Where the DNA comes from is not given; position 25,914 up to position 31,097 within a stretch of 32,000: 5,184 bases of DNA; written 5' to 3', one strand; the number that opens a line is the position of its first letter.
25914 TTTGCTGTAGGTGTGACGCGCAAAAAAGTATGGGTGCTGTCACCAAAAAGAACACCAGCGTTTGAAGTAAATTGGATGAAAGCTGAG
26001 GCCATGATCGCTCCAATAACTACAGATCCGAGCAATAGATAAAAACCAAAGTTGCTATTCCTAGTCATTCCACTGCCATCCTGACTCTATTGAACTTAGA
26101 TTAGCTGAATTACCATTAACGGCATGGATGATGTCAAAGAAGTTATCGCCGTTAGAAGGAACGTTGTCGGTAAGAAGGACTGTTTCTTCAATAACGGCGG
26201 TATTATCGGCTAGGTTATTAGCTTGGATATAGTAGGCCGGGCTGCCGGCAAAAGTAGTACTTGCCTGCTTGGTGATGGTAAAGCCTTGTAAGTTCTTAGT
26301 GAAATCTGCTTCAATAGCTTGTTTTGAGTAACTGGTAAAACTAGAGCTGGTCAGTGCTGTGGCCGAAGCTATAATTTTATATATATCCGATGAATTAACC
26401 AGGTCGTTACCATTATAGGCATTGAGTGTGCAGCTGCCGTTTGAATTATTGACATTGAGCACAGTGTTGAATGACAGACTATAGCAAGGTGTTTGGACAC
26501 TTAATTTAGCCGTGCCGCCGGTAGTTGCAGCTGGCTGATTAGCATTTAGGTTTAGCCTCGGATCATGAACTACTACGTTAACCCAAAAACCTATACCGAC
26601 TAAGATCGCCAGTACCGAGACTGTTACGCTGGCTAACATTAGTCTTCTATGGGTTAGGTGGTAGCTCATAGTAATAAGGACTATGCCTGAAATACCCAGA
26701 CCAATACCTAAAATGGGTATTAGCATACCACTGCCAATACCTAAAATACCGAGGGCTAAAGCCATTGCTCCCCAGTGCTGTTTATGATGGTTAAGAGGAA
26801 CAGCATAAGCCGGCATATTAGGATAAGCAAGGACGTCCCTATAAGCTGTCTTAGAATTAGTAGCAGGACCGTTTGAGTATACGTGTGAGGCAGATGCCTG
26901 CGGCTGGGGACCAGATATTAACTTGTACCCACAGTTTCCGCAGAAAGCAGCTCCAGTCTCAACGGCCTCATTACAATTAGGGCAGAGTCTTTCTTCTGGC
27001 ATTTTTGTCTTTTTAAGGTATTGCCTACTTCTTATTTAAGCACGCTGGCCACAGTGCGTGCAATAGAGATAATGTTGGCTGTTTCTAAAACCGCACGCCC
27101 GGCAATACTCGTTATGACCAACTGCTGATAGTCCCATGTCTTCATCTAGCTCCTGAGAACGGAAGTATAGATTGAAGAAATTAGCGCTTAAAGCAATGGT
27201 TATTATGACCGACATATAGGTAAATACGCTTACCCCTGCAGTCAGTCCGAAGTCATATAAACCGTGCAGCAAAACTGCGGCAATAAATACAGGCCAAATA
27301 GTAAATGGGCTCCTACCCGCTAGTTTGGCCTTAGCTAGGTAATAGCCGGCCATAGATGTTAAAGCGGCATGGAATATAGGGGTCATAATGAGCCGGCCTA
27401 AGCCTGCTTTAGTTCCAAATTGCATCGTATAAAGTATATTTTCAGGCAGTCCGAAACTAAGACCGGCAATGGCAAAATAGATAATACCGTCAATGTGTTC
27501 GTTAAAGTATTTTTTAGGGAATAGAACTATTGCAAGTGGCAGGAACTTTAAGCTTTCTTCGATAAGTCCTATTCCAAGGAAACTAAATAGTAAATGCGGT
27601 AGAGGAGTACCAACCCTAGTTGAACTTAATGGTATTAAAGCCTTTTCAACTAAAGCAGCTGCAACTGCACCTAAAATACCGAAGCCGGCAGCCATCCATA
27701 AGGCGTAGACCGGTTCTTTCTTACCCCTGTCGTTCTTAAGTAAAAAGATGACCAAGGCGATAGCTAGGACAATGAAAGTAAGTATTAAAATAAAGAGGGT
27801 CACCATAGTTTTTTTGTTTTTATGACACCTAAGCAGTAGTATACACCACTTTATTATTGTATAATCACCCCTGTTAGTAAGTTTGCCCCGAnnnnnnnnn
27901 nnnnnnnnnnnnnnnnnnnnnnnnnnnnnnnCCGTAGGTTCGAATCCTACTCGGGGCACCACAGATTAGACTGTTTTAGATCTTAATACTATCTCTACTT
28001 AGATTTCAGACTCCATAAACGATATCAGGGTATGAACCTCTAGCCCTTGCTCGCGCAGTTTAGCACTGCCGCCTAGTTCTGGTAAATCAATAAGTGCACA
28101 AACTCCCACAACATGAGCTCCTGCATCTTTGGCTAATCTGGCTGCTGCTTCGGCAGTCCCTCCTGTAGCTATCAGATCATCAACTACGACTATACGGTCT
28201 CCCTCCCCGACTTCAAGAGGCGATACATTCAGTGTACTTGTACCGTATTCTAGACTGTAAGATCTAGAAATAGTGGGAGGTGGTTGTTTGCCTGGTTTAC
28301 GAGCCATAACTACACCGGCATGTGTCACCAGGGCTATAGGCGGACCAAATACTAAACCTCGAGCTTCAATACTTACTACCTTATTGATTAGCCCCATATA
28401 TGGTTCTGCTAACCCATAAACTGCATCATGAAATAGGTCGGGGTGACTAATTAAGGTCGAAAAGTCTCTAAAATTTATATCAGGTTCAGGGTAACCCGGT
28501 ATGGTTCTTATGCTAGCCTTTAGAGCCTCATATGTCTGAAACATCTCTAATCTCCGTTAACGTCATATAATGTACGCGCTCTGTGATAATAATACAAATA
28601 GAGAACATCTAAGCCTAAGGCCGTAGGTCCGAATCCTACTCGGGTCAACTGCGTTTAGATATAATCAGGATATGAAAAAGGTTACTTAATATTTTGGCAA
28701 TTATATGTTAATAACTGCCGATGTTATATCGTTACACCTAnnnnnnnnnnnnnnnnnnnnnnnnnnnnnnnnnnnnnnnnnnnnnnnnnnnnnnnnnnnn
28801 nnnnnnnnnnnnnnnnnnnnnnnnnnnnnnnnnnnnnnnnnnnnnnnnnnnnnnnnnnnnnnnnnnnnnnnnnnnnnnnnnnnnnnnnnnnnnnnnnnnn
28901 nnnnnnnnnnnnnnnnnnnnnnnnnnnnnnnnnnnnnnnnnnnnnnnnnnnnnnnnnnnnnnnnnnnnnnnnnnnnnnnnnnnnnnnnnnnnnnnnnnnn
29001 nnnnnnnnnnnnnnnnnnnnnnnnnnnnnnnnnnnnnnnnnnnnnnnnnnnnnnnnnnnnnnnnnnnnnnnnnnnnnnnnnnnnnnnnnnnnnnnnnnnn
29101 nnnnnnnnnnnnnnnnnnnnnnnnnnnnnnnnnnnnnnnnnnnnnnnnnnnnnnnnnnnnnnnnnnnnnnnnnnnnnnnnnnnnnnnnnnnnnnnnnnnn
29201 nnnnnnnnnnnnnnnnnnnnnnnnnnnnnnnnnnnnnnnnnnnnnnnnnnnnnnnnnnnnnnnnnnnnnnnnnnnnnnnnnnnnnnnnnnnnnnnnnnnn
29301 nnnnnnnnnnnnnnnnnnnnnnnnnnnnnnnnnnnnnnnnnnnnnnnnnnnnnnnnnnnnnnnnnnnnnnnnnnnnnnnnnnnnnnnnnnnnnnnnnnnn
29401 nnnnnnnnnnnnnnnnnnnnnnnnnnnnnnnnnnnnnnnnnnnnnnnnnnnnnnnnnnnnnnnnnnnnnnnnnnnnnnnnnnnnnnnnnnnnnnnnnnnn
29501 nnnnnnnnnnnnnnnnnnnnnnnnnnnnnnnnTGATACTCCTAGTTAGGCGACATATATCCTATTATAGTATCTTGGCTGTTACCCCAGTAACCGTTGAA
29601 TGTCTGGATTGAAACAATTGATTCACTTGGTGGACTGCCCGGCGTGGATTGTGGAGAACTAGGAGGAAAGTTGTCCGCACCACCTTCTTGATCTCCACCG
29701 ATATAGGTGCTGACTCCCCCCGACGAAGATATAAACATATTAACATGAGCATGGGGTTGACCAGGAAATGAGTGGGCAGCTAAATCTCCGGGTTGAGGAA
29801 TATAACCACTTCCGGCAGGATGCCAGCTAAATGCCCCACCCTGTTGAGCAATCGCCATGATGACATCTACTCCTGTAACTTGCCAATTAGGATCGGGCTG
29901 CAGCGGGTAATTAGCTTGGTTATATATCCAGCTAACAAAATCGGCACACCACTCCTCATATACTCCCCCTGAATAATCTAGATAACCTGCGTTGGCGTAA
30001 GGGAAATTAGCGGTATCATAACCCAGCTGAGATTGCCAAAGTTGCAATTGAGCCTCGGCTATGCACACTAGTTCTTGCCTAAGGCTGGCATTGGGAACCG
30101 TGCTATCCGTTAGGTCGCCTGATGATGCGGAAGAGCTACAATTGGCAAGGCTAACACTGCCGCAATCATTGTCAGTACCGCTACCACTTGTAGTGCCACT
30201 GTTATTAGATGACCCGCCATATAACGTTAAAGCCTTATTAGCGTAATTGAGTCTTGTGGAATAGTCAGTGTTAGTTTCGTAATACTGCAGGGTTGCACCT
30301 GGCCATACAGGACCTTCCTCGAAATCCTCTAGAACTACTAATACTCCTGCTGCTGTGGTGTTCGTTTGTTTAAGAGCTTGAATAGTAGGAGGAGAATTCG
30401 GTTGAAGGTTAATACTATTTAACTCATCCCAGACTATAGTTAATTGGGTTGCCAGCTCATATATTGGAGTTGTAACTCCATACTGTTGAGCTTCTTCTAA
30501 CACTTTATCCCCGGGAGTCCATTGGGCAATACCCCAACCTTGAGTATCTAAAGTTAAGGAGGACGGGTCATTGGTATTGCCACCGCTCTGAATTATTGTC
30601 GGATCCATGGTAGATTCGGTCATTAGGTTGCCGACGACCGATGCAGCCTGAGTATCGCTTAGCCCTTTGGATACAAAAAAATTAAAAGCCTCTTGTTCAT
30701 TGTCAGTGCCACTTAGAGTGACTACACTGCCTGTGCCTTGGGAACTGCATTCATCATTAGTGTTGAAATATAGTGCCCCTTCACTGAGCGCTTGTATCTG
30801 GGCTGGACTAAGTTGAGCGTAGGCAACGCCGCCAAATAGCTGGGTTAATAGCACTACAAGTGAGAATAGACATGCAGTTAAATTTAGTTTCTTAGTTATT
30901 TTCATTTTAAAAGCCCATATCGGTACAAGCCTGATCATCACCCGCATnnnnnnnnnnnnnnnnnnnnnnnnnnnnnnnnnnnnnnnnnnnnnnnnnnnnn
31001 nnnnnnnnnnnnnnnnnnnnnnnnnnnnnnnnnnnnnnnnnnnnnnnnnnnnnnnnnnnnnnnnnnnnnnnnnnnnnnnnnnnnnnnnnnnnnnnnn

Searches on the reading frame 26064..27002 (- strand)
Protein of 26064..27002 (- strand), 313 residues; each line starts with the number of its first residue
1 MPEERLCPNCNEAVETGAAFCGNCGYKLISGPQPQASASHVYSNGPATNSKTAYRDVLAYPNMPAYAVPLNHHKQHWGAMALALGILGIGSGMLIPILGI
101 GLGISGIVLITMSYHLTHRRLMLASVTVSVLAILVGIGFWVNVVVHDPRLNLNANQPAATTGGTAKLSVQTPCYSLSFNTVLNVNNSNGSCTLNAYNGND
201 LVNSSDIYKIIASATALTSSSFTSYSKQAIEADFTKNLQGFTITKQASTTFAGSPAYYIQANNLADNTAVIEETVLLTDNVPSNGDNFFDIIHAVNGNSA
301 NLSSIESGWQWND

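Call 73: search_protein_families(library=pfam, proteins=[window:26064-27002:-], max_evalue=0.0001)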
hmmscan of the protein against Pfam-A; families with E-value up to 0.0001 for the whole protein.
window:26064-27002:- (313 aa): 2 families
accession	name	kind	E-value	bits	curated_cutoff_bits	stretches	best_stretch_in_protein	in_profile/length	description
PF13240.11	Zn_Ribbon_1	-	1.2e-06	28.5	25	1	7-28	2-23/23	zinc-ribbon domain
PF13248.11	Zn_ribbon_3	-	1.1e-05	25.2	27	1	7-28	5-26/26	zinc-ribbon domain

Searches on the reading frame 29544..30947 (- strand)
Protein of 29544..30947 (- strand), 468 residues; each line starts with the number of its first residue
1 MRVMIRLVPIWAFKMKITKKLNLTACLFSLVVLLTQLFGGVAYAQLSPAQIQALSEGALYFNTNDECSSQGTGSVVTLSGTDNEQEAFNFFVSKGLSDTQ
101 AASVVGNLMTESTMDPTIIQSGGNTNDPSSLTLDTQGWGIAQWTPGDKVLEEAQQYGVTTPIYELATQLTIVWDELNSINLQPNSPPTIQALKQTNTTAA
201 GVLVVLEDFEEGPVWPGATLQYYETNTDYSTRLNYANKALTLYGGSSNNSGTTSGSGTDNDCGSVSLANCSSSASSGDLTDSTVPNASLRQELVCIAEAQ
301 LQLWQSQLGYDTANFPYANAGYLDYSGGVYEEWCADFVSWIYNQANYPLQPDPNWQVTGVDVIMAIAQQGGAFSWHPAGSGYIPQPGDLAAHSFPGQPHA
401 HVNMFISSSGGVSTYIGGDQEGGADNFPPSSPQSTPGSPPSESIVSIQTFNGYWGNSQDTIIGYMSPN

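Call 73: search_protein_families(library=pfam, proteins=[window:29544-30947:-], max_evalue=0.0001)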
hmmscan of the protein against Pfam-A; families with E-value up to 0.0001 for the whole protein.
window:29544-30947:- (468 aa): 1 family
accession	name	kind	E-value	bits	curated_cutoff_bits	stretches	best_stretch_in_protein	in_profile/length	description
PF18013.6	Phage_lysozyme2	-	2.7e-21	76.7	28.2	1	82-242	1-139/140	Phage tail lysozyme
